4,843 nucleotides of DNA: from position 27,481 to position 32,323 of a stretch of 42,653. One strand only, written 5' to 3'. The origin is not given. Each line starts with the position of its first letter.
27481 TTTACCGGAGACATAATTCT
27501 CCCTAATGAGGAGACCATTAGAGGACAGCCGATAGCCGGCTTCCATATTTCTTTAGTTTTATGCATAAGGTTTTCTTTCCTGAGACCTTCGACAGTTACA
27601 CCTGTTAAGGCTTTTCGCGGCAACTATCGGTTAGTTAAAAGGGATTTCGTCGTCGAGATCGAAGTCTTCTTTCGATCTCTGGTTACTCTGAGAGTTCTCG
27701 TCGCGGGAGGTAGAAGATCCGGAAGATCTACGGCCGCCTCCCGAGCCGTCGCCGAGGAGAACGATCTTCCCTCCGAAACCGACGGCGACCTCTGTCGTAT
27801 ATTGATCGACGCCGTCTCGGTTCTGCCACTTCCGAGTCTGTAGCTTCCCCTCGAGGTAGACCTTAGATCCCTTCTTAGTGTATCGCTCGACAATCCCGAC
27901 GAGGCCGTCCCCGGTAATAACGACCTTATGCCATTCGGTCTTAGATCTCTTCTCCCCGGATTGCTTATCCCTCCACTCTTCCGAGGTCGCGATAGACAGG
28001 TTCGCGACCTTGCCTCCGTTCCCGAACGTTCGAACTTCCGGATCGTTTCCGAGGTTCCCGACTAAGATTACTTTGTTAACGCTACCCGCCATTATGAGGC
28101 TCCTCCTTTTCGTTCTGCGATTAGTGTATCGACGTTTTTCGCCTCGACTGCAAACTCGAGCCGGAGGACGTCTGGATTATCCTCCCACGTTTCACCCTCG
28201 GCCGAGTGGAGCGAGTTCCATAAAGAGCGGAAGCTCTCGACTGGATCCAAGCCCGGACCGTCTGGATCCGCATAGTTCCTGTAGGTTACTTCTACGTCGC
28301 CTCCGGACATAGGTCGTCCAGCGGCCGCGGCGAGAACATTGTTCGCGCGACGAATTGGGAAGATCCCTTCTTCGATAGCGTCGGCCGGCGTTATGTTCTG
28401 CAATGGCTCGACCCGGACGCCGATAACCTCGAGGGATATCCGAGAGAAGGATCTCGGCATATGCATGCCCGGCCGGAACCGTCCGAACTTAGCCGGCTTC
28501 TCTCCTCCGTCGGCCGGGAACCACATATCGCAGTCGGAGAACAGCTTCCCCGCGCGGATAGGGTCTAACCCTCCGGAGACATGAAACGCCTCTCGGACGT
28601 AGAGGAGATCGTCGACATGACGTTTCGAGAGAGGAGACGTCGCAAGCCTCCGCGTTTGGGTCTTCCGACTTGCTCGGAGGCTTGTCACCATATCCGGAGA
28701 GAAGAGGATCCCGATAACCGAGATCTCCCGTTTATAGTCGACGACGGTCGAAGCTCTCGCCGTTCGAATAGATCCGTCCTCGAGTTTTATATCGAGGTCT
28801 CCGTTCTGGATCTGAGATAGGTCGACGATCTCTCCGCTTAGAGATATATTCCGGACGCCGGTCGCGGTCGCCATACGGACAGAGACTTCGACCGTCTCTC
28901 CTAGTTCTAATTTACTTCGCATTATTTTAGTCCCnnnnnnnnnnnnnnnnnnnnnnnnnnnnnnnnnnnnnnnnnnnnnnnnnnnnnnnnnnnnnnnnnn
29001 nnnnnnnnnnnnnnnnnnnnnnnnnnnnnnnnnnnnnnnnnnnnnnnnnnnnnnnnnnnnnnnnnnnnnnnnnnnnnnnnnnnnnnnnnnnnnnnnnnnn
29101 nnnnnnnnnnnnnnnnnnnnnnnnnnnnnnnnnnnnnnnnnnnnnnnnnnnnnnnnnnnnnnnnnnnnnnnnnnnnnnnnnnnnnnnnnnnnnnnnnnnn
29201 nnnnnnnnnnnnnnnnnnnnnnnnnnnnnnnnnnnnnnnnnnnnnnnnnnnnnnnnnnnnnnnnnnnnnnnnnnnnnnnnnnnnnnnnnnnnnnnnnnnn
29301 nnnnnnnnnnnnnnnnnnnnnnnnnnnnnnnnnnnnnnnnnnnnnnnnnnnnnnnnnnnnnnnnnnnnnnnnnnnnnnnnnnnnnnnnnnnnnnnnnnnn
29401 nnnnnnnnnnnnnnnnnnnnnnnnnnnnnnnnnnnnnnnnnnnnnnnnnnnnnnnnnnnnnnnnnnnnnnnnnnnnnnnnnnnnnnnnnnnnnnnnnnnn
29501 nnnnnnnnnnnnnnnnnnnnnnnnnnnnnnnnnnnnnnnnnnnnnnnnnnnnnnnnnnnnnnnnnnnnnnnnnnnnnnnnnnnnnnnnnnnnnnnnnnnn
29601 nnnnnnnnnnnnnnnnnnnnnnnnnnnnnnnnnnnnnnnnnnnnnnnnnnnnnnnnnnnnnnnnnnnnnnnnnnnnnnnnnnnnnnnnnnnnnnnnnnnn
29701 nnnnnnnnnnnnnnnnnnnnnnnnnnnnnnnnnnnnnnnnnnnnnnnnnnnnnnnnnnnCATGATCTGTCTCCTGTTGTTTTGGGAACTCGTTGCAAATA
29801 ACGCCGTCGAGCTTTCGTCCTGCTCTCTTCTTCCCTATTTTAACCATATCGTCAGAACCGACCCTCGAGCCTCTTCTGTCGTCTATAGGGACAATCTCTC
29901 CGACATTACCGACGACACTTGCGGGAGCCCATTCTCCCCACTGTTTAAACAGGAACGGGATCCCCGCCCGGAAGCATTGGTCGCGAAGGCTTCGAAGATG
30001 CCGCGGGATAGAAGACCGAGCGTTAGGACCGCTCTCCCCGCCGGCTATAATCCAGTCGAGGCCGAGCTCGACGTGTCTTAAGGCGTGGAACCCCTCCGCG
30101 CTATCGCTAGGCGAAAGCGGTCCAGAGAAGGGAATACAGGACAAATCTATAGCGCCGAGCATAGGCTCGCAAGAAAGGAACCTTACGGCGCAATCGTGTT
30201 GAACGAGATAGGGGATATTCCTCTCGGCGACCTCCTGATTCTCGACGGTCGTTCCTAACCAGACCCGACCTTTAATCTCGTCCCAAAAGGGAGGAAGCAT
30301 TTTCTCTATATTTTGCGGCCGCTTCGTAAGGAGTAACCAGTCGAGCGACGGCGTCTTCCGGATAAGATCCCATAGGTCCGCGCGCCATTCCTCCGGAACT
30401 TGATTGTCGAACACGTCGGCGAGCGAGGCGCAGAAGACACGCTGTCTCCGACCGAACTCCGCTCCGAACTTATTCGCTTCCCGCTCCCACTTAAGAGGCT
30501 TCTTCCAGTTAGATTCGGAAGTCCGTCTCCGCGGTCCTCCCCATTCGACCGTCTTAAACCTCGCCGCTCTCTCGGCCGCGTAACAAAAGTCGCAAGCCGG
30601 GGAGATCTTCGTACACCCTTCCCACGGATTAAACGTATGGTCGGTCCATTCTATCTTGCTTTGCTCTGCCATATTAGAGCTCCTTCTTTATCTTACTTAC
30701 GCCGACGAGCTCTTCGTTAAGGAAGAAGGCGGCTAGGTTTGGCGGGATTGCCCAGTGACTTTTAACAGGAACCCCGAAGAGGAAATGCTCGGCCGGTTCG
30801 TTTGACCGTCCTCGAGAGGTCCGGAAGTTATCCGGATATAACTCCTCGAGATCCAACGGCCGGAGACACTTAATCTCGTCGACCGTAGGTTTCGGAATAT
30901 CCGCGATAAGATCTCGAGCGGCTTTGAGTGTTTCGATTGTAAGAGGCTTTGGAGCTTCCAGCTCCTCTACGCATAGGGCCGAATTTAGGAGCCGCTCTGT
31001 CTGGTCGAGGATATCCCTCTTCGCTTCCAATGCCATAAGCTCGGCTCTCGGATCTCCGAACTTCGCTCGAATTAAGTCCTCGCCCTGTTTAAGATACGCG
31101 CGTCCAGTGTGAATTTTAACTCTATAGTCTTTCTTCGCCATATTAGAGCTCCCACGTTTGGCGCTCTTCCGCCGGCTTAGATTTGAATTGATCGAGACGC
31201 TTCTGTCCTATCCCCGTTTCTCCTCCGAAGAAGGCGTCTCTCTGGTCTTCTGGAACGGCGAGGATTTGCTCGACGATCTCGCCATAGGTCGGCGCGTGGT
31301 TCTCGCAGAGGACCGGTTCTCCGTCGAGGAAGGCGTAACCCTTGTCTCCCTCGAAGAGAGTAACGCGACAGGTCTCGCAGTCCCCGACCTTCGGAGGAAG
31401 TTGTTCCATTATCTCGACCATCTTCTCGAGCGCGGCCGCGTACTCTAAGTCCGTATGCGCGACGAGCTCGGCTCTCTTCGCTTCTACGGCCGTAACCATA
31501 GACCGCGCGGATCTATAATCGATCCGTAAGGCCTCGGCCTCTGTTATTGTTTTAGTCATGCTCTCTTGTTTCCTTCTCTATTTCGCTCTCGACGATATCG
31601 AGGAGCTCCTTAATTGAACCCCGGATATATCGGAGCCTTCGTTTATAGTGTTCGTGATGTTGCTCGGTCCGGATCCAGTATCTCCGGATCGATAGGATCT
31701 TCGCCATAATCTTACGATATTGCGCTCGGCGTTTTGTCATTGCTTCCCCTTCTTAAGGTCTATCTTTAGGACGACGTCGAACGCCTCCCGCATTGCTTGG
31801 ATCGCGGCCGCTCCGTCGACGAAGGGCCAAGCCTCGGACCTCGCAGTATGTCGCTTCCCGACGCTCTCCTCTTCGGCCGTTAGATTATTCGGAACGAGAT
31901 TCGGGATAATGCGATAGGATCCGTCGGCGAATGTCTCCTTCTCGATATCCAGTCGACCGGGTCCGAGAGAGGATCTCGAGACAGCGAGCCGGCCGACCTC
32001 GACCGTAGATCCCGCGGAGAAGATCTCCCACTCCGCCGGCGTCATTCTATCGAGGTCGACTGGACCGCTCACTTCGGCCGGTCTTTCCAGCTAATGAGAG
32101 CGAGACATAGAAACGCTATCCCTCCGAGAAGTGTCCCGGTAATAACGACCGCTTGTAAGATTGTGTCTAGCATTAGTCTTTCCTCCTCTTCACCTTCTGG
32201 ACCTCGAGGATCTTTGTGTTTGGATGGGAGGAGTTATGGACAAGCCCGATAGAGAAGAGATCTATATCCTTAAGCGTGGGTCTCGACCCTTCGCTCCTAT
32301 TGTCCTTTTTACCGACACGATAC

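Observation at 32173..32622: Second HK97-type prohead protease paralog in the early operon with the catalytic His replaced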

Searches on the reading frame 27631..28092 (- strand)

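Call 66: search_protein_families(library=pfam, proteins=[window:27631-28092:-], max_evalue=0.001)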
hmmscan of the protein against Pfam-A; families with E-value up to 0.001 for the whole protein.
window:27631-28092:- (153 aa): 1 family
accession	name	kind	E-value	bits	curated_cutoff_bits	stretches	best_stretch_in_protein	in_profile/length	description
PF00436.31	SSB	-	1.4e-32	112.2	26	1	5-104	1-98/104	Single-strand binding protein family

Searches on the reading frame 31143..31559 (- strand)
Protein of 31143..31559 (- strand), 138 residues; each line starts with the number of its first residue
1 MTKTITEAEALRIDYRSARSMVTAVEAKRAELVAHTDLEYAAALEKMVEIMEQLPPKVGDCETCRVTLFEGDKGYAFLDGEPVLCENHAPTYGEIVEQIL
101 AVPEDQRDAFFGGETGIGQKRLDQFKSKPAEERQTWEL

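Call 7: search_protein_families(library=phrogs, proteins=[window:31143-31559:-], max_evalue=0.001)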
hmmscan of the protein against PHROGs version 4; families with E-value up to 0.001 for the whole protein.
window:31143-31559:- (138 aa): 1 family
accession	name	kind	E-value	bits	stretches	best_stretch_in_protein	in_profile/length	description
phrog_26059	-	unknown function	2.1e-09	38.8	1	8-99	7-96/135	-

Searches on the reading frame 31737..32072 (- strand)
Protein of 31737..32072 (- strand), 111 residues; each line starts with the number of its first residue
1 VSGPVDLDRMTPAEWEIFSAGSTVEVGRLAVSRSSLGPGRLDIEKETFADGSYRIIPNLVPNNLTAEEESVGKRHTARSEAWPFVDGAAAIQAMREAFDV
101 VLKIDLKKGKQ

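Call 4: search_protein_families(library=pfam, proteins=[window:31737-32072:-], max_evalue=1)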
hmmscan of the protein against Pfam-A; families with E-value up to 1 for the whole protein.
window:31737-32072:- (111 aa): 0 families

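Call 7: search_protein_families(library=phrogs, proteins=[window:31737-32072:-], max_evalue=0.001)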
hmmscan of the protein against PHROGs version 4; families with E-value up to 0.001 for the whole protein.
window:31737-32072:- (111 aa): 0 families

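Call 46: find_related_loci(query=window:31737-32072:-, collection=viral_contigs, flank=5000)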
Query window:31737-32072:- (111 aa) in viral_contigs; peptide patterns used: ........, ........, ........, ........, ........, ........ (x = any residue, [..] = any of these).
28 stretches matched a pattern, but none encodes a relative of the query by tblastn (E <= 1e-3).

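Call 52: search_dna_similar(query=window:31737-32072:-, collection=phages, mode=protein, max_evalue=0.01, max_rows=20)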
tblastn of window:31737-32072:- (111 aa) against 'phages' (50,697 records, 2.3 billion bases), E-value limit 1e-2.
No match.

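Call 55: find_homologous_proteins(query=window:31737-32072:-, max_evalue=0.001)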
Query window:31737-32072:- (111 aa): 3 proteins with E <= 0.001 among 16 candidates.
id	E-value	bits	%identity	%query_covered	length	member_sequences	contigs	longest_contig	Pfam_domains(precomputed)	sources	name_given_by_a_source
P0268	1.6e-65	236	100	100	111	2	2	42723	-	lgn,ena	-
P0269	2.5e-57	210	88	99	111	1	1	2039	-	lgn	-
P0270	4.9e-57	209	88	99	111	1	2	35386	-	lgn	-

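Call 56: find_encoding_contigs(protein=P0270, flank=8000, max_places=4)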
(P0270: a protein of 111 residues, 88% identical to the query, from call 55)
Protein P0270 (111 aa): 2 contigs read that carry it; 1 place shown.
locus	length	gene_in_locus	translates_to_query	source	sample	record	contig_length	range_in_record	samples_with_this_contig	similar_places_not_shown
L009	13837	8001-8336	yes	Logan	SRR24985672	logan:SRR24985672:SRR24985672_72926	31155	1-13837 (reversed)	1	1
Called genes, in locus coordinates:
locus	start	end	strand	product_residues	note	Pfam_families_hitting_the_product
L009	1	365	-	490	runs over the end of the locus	PF00772:DnaB, PF13481:AAA_25, PF03796:DnaB_C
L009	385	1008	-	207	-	PF05866:RusA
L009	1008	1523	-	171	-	-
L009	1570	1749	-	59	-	-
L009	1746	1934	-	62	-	-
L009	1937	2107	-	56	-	-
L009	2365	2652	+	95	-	-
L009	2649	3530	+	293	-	PF00145:DNA_methylase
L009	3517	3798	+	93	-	PF13560:HTH_31, PF12844:HTH_19 (weak), PF01381:HTH_3, PF13443:HTH_26 (weak)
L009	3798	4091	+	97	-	-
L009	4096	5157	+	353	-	-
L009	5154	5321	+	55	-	-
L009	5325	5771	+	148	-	-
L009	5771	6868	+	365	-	-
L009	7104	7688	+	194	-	-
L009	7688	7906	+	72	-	-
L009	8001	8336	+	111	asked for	-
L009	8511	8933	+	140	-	-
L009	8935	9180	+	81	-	-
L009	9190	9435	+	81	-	-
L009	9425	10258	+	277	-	-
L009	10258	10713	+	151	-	PF00436:SSB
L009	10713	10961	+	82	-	-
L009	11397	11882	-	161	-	-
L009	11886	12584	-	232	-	-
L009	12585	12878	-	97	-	-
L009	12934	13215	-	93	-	-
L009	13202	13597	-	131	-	-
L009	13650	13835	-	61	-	?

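Call 57: find_encoding_contigs(protein=P0269, flank=3000, max_places=4)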
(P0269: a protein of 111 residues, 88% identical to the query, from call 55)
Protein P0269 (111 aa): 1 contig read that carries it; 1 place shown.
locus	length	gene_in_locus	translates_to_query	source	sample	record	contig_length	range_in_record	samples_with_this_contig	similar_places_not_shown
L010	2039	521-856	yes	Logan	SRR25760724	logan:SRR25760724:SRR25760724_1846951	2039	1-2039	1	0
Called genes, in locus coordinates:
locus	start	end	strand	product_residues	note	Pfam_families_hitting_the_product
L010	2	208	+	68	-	?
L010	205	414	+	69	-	-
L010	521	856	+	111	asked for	-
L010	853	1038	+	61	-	-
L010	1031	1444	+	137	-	-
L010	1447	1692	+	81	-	-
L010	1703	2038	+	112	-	?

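Call 62: search_protein_families(library=padloc, proteins=[window:31737-32072:-, L009:7688-7906:+, L010:205-414:+], max_evalue=0.1)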
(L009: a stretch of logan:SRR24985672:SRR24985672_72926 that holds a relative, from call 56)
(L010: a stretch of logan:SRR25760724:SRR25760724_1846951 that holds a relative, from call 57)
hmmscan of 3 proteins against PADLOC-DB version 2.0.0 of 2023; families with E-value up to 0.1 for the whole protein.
window:31737-32072:- (111 aa): 0 families

L009:7688-7906:+ (72 aa): 0 families

L010:205-414:+ (69 aa): 0 families

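Call 63: search_protein_families(library=phrogs, proteins=[L009:7688-7906:+, L010:205-414:+], max_evalue=0.01)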
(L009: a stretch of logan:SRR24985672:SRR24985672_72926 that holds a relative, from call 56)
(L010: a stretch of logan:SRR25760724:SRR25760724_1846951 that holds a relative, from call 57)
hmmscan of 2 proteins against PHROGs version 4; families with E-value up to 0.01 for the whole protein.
L009:7688-7906:+ (72 aa): 0 families

L010:205-414:+ (69 aa): 0 families

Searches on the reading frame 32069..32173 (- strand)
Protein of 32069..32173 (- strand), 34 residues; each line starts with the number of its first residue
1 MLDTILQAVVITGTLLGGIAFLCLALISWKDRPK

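Call 4: search_protein_families(library=pfam, proteins=[window:32069-32173:-], max_evalue=1)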
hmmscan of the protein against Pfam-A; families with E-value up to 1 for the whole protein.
window:32069-32173:- (34 aa): 1 family
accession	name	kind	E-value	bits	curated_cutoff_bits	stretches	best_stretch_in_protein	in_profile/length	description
PF04286.17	DUF445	-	0.84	9.9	33.8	1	6-28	343-365/368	Protein of unknown function (DUF445)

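Call 63: search_protein_families(library=phrogs, proteins=[window:32069-32173:-], max_evalue=0.01)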
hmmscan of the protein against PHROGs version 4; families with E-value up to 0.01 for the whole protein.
window:32069-32173:- (34 aa): 0 families
